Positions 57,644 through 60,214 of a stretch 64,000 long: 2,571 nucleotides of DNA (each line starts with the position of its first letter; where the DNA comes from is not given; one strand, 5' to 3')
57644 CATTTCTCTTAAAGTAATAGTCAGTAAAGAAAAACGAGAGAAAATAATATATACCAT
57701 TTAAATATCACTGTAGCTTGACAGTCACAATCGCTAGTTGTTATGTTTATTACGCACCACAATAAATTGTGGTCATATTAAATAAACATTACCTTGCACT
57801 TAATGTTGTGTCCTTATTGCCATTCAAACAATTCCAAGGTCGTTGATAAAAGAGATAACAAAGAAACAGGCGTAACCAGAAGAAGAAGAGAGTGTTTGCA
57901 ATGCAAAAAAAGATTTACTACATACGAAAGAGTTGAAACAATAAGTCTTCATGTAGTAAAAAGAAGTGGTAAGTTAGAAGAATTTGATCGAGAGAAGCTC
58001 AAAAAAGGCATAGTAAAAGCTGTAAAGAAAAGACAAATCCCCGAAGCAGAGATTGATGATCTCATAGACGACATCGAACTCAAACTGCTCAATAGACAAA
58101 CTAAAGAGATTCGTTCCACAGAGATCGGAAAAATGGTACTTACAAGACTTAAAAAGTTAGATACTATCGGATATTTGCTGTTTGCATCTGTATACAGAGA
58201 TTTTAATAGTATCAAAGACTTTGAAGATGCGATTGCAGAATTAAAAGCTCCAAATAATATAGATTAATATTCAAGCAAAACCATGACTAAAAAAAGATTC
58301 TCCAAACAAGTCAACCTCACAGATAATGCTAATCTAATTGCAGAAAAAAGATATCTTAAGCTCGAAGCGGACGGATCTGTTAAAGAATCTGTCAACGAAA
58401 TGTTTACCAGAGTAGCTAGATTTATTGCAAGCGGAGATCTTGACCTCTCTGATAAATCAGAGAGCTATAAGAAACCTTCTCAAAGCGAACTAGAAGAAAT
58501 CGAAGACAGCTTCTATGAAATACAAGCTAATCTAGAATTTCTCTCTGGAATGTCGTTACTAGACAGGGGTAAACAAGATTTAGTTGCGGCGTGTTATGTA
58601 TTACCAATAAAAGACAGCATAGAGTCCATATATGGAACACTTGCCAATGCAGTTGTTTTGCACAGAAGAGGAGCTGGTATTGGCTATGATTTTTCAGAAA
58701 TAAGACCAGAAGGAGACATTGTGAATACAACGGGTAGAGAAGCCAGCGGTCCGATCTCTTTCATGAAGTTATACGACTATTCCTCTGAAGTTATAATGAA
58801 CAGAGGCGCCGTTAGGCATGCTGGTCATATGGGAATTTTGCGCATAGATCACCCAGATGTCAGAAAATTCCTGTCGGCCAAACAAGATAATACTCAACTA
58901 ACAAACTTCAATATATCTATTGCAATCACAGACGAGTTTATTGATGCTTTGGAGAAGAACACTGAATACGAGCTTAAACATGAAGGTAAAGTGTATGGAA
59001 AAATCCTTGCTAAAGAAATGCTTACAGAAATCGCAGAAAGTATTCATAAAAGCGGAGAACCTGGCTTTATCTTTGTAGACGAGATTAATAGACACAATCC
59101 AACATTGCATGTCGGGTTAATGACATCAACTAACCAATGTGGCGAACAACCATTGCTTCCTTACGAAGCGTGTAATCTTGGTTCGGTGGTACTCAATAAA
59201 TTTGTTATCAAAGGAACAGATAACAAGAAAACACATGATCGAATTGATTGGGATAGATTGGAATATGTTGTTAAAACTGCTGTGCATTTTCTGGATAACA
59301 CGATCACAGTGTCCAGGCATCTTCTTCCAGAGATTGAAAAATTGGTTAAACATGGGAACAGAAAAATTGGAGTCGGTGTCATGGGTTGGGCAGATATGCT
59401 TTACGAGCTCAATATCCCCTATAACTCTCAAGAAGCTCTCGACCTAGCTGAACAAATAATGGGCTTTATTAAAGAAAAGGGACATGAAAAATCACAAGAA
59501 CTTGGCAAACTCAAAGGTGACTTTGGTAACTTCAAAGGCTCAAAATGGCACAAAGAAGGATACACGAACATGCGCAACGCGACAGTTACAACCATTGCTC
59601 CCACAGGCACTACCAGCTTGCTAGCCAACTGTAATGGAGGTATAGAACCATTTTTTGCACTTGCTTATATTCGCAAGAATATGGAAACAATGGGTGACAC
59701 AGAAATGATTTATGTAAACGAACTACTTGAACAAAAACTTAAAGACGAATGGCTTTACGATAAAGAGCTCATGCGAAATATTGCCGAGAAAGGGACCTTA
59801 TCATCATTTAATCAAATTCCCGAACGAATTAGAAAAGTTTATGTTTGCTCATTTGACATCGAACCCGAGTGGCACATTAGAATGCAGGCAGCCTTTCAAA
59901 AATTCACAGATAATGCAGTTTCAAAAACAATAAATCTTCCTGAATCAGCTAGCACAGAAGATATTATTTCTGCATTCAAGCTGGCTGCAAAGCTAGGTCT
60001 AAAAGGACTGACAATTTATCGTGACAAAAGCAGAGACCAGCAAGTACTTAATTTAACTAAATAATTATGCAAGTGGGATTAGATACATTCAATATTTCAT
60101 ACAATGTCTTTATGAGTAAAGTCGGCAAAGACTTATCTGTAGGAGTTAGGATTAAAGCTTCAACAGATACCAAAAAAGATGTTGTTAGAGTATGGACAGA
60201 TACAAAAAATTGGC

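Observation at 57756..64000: RNR island: nrdR plus operator, three NrdJ-like modules, and a Nudix gene in between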

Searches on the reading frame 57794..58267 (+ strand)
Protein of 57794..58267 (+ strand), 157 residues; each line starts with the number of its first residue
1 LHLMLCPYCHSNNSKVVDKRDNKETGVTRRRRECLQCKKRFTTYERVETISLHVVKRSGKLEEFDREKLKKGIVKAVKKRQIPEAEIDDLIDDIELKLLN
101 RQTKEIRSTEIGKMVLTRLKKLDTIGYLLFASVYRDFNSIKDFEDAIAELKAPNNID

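Call 6: search_protein_families(library=pfam, proteins=[window:57794-58267:+], max_evalue=0.01)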
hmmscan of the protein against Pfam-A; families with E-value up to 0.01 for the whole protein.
window:57794-58267:+ (157 aa): 2 families
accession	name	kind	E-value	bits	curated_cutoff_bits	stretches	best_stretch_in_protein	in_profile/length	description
PF03477.21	ATP-cone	-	1e-19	71.3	25.8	1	53-138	2-86/88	ATP cone domain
PF22811.2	Zn_ribbon_NrdR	-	8.3e-18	64.5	27.2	1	4-45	1-42/42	Transcriptional repressor NrdR-like, N-terminal domain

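Call 7: search_protein_families(library=ncbifam, proteins=[window:57794-58267:+], max_evalue=0.01)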
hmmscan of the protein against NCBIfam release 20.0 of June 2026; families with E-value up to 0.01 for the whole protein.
window:57794-58267:+ (157 aa): 5 families
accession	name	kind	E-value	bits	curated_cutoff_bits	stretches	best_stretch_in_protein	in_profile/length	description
TIGR00244.1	TIGR00244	equivalog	2.5e-50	170.3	124.65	1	4-150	1-147/147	transcriptional regulator NrdR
NF006732.0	PRK09263.1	equivalog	0.00013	20.5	657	1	52-143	3-90/712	anaerobic ribonucleoside-triphosphate reductase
NF005497.0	PRK07111.1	equivalog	0.0009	17.7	764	1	52-124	3-77/746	anaerobic ribonucleoside triphosphate reductase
NF009028.0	PRK12364.1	equivalog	0.0014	16.6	1377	1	53-112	2-65/842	ribonucleoside-diphosphate reductase subunit alpha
NF006126.0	PRK08270.1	equivalog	0.0022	16.3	548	1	53-136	4-86/684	ribonucleoside triphosphate reductase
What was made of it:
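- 57803..58267 (+): nrdR (154 aa from the ATG): Zn-ribbon plus ATP-cone repressor. Calls 6 and 7 (PF22811, PF03477; TIGR00244 at 170 bits against a cut-off of 125).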

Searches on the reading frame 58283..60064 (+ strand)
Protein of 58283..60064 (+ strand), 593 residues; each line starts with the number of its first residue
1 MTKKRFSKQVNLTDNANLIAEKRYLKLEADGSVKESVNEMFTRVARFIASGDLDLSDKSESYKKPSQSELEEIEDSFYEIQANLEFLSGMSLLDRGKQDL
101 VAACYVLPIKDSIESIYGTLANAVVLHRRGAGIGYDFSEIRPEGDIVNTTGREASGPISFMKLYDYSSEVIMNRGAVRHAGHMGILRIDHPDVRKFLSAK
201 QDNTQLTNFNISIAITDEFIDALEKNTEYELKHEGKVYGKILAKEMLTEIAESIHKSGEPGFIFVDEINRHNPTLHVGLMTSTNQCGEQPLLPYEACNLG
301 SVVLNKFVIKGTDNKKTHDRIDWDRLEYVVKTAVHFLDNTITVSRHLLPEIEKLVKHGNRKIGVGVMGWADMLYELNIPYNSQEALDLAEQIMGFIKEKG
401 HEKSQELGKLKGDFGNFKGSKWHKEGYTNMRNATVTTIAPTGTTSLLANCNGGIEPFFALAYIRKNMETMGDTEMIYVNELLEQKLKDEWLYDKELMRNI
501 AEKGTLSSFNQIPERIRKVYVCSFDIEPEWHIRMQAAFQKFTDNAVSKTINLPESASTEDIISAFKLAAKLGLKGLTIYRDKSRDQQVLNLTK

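Call 6: search_protein_families(library=pfam, proteins=[window:58283-60064:+], max_evalue=0.01)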
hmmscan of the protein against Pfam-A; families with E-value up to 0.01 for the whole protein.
window:58283-60064:+ (593 aa): 3 families
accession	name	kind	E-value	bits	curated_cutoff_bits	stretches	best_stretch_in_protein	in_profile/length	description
PF02867.20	Ribonuc_red_lgC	-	2e-121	406.7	23.9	1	102-579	1-523/523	Ribonucleotide reductase, barrel domain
PF00317.26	Ribonuc_red_lgN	-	2.2e-07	31.3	28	1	12-87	3-63/77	Ribonucleotide reductase, all-alpha domain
PF01093.22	Clusterin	-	0.0079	15.7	23.6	0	31-91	105-167/430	Clusterin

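Call 7: search_protein_families(library=ncbifam, proteins=[window:58283-60064:+], max_evalue=0.01)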
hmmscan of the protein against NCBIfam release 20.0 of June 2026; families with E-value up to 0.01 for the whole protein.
window:58283-60064:+ (593 aa): 21 families
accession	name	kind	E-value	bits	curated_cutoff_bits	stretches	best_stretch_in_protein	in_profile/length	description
NF006417.0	PRK08665.1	equivalog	1.2e-220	734.6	961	1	4-592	4-576/759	vitamin B12-dependent ribonucleotide reductase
NF005010.0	PRK06406.1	subfamily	1.1e-178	596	1125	2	67-590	213-726/771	vitamin B12-dependent ribonucleotide reductase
TIGR02504.1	NrdJ_Z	equivalog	3.9e-176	587.2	399.95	1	19-589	4-606/606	adenosylcobalamin-dependent ribonucleoside-diphosphate reductase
NF006207.0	PRK08332.1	equivalog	2.7e-99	333.2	2400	3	429-589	1405-1562/1684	vitamin B12-dependent ribonucleotide reductase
TIGR02506.1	NrdE_NrdA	equivalog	3.2e-88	296.8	341.05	3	231-424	236-429/616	ribonucleoside-diphosphate reductase subunit alpha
NF005122.0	PRK06556.1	equivalog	2.7e-83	280.3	859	3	426-592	540-711/960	vitamin B12-dependent ribonucleotide reductase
NF005401.0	PRK06948.1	subfamily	1.6e-68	231.8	906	1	98-588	83-590/604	ribonucleotide reductase-like protein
NF005991.0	PRK08115.1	equivalog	3e-66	224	854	4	236-420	428-606/858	vitamin B12-dependent ribonucleotide reductase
NF006577.0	PRK09102.1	equivalog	1.6e-65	221.5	620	1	71-586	59-574/604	ribonucleoside-diphosphate reductase subunit alpha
NF005544.0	PRK07207.1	equivalog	5.2e-62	209.9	965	3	227-424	526-722/965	ribonucleoside-diphosphate reductase subunit alpha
NF005101.0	PRK06539.1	equivalog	3.5e-58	197.3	988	3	236-424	391-574/822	ribonucleoside-diphosphate reductase subunit alpha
NF005736.0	PRK07562.1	equivalog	1.3e-54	185.3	1737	4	208-420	396-603/1222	vitamin B12-dependent ribonucleotide reductase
NF009029.0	PRK12365.1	equivalog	1.7e-51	175.3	1350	3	232-424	614-804/1046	ribonucleoside-diphosphate reductase subunit alpha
NF006279.0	PRK08447.1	equivalog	3.5e-41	141.5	1082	3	324-424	511-610/789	ribonucleoside-diphosphate reductase subunit alpha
TIGR02510.1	NrdE-prime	equivalog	2e-37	128.9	602.25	1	98-580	84-540/560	ribonucleoside-diphosphate reductase subunit alpha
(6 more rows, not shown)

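Call 12: search_solved_structures(query=window:58283-60064:+, max_evalue=1e-20, show_alignments=1)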
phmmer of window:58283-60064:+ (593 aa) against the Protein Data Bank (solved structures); distinct sequences matched with E-value up to 1e-20: 15.
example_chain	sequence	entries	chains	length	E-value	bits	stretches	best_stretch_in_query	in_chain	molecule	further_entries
1xje_A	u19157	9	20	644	2.3e-111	376.4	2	95-425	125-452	ribonucleotide reductase, B12-dependent | Ribonucleoside-diphosphate reductase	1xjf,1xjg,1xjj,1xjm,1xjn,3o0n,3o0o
1xjk_A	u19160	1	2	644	2.4e-111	376.4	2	95-425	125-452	ribonucleotide reductase, B12-dependent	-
5im3_A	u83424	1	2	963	1.5e-47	165.8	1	236-424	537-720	Ribonucleoside-diphosphate reductase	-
7b9p_A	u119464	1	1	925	3.1e-38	135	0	205-422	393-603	Vitamin B12-dependent ribonucleotide reductase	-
7b9q_A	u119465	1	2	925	3.2e-38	135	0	205-422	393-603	Vitamin B12-dependent ribonucleotide reductase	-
6dqw_A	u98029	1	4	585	2.1e-37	132.2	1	85-588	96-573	Ribonucleoside-diphosphate reductase, alpha chain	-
2wgh_A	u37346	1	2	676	1.6e-32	116.2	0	232-424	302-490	RIBONUCLEOSIDE-DIPHOSPHATE REDUCTASE LARGE SUBUNIT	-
6l3r_A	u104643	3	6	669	1.8e-32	116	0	232-424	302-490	Ribonucleoside-diphosphate reductase large subunit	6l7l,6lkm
3hnc_A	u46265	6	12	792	3.4e-32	115.1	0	232-424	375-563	Ribonucleoside-diphosphate reductase large subunit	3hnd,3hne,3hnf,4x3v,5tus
5d1y_A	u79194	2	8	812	3.8e-32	114.9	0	232-424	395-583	Ribonucleoside-diphosphate reductase large subunit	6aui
6dqx_A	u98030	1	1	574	1.4e-28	103.1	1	73-580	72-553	Ribonucleoside-diphosphate reductase, alpha chain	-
1zyz_A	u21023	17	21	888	9.2e-27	97.1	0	215-421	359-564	Ribonucleoside-diphosphate reductase large chain 1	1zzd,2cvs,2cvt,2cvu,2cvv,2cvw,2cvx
3tb9_A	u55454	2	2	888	1.7e-26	96.3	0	215-421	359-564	Ribonucleoside-diphosphate reductase large chain 1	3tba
3s8a_A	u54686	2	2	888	2.9e-26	95.5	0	215-421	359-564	Ribonucleoside-diphosphate reductase large chain 1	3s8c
7agj_A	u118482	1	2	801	1e-25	93.7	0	240-424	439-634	Ribonucleoside-diphosphate reductase subunit alpha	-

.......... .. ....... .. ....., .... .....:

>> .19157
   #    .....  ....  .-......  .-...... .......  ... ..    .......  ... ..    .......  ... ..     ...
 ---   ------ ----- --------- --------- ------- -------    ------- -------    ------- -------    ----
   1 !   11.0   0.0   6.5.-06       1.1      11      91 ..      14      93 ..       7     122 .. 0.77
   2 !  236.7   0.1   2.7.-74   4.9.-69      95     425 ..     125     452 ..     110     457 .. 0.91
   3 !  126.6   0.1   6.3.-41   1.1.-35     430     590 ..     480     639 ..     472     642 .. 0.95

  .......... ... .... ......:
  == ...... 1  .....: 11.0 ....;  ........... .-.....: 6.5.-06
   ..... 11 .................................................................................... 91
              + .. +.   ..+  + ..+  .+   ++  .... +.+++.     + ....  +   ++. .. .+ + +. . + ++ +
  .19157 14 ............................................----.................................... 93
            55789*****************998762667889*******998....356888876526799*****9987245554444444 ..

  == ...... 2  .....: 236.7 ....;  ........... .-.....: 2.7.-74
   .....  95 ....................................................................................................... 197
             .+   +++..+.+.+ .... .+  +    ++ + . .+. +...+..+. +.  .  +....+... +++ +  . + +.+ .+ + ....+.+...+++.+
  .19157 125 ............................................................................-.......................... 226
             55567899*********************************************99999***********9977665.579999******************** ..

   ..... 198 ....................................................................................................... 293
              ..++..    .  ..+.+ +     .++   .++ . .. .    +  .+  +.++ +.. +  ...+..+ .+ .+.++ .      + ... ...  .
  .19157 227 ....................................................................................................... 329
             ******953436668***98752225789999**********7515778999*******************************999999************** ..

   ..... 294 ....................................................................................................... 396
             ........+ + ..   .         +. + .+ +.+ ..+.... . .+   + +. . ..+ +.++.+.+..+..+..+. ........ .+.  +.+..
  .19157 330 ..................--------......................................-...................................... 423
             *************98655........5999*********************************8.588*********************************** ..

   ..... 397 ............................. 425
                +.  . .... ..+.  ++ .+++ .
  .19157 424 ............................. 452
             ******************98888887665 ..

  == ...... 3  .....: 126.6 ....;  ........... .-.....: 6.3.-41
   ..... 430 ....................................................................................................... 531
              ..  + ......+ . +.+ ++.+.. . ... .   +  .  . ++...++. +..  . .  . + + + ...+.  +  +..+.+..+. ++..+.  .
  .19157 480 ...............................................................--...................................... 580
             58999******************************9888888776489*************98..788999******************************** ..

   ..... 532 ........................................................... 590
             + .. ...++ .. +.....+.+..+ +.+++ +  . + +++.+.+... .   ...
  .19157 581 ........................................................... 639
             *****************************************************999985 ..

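Call 28: find_homologous_proteins(query=window:58283-60061:+, max_evalue=1e-30)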
Query window:58283-60061:+ (593 aa): 8000 proteins with E <= 1e-30 among 8000 candidates; the best 120 are listed.
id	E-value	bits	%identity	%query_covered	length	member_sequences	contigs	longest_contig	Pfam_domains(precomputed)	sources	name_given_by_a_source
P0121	0.0e+0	1339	100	100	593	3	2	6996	PF02867.21,PF00317.27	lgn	-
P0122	0.0e+0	1338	100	100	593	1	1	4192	PF02867.21,PF00317.27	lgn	-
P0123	0.0e+0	1337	100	100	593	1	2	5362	PF02867.21,PF00317.27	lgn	-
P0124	0.0e+0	1101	81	99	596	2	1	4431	PF02867.21,PF00317.27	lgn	-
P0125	0.0e+0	1046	77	100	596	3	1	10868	PF02867.21,PF00317.27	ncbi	-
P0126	0.0e+0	1043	76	100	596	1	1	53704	PF02867.21,PF00317.27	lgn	-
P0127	0.0e+0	1019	74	99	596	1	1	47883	PF02867.21,PF00317.27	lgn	-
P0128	3.6e-297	1005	73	100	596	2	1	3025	PF02867.21,PF00317.27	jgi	jgi:ribonucleoside-diphosphate reductase alpha chain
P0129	8.4e-297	1004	73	100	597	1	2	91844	PF02867.21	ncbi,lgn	ncbi:MAG: adenosylcobalamin-dependent ribonucleoside-diphosphate reductase [Candidatus Dojkabacteria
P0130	3.5e-295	998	74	99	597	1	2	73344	PF02867.21,PF00317.27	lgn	-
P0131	3.2e-294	995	74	99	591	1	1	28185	PF02867.21,PF00317.27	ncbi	-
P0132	1.2e-293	993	72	100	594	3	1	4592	PF02867.21,PF00317.27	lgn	-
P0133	1.9e-289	979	77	93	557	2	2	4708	PF02867.21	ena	-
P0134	9.0e-286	967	71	99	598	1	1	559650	PF02867.21,PF00317.27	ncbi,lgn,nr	ncbi:adenosylcobalamin-dependent ribonucleoside-diphosphate reductase [Candidatus Dojkabacteria bact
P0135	2.7e-285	966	71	99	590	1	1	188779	PF02867.21,PF00317.27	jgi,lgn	jgi:ribonucleoside-diphosphate reductase alpha chain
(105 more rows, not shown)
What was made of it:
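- S is a conserved tail-less family (call 28).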

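Call 51: find_related_loci(query=A4, collection=genome_contigs, flank=10000)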
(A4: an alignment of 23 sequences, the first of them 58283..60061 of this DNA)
Query A4 (593 aa) in genome_contigs; peptide patterns used: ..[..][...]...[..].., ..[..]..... (x = any residue, [..] = any of these).
58 stretches matched a pattern; 40 encode a relative of the query (tblastn E <= 1e-3); 38 distinct loci.
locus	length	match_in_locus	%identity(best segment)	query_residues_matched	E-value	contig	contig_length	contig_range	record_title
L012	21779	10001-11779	82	1-591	0e+0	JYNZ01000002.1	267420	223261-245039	MAG: candidate division WS6 bacterium OLB20 TR69_WS6001CONTIG000002, whole genome shotgun sequence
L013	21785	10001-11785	73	1-593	0e+0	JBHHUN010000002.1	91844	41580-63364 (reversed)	MAG: Candidatus Dojkabacteria bacterium isolate S.5.sp3_bin.15 NODE_9_length_91844_cov_7.260031, whole genome shotgun se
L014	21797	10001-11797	71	1-593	0e+0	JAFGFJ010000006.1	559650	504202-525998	MAG: Candidatus Dojkabacteria bacterium isolate Zod_Metabat.1309 k87_7064062, whole genome shotgun sequence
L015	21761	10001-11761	68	7-591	0e+0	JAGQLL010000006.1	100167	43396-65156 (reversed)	MAG: Candidatus Dojkabacteria bacterium isolate HKST-UBA15 2011-04-20_1_(paired)_contig_78689, whole genome shotgun sequ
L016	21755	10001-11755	69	11-593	0e+0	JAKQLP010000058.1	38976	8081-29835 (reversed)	MAG: bacterium isolate USDV_maxbin.197 k141_1756110, whole genome shotgun sequence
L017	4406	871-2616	70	9-588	0e+0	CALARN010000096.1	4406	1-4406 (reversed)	MAG TPA_asm: uncultured bacterium isolate SRR3330211_bin.134_CONCOCT_v1.1_MAG genome assembly, contig: ERZ724082.17642,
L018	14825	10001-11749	69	12-592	0e+0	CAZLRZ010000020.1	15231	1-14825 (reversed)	MAG TPA_asm: uncultured Candidatus Saccharibacteria bacterium isolate SRP192927_co4_1070 genome assembly, contig: NODE_8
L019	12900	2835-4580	68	12-591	0e+0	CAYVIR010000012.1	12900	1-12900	MAG TPA_asm: uncultured Candidatus Saccharibacteria bacterium isolate SRP286056_co2_143 genome assembly, contig: NODE_79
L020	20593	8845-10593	69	12-591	0e+0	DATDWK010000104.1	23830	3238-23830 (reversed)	MAG TPA_asm: Candidatus Dojkabacteria bacterium isolate SMAG_U8108 k141_2187788, whole genome shotgun sequence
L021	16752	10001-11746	69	5-593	0e+0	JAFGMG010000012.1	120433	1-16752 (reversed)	MAG: Candidatus Dojkabacteria bacterium isolate Zod_Metabat.46 k87_8166795, whole genome shotgun sequence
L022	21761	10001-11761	68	7-591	0e+0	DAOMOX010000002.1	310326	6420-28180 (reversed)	MAG TPA_asm: Candidatus Dojkabacteria bacterium isolate AMR_MDS_5875 NODE_18_length_310326_cov_25.455018, whole genome s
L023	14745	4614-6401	68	1-593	0e+0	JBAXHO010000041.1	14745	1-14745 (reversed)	MAG: bacterium isolate ELA325 MAG325_41, whole genome shotgun sequence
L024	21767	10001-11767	67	3-591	0e+0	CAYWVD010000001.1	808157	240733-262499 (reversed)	MAG TPA_asm: uncultured Candidatus Saccharibacteria bacterium isolate SRP278314_co2_217 genome assembly, contig: NODE_1_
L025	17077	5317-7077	67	7-591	0e+0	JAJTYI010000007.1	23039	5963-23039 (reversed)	MAG: bacterium isolate DTUPAT2 7-Genome5, whole genome shotgun sequence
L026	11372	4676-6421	68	12-591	0e+0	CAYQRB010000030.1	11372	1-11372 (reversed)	MAG TPA_asm: uncultured Candidatus Saccharibacteria bacterium isolate SRP329715_co1_408 genome assembly, contig: NODE_87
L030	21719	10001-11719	55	5-591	0e+0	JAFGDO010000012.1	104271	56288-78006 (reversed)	MAG: Candidatus Dojkabacteria bacterium isolate Zod_Metabat.1179 k87_3761568, whole genome shotgun sequence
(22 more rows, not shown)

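Call 62: search_protein_families(library=pfam, proteins=[L013:14480-15250:+, L030:14240-14960:+, L013:12225-12683:+], max_evalue=0.01)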
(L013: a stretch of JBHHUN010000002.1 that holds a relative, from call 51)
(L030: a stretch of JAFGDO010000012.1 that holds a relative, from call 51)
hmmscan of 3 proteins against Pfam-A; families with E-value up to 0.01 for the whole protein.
L013:14480-15250:+ (257 aa): 1 family
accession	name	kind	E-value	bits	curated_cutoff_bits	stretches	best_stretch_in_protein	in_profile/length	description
PF01725.21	Ham1p_like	-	5.1e-12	46.5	22.5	1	28-213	1-184/186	Ham1 family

L030:14240-14960:+ (240 aa): 1 family
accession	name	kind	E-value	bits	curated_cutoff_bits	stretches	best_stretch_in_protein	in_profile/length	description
PF01725.21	Ham1p_like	-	7.3e-07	29.7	22.5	1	21-207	2-185/186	Ham1 family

L013:12225-12683:+ (153 aa): 0 families
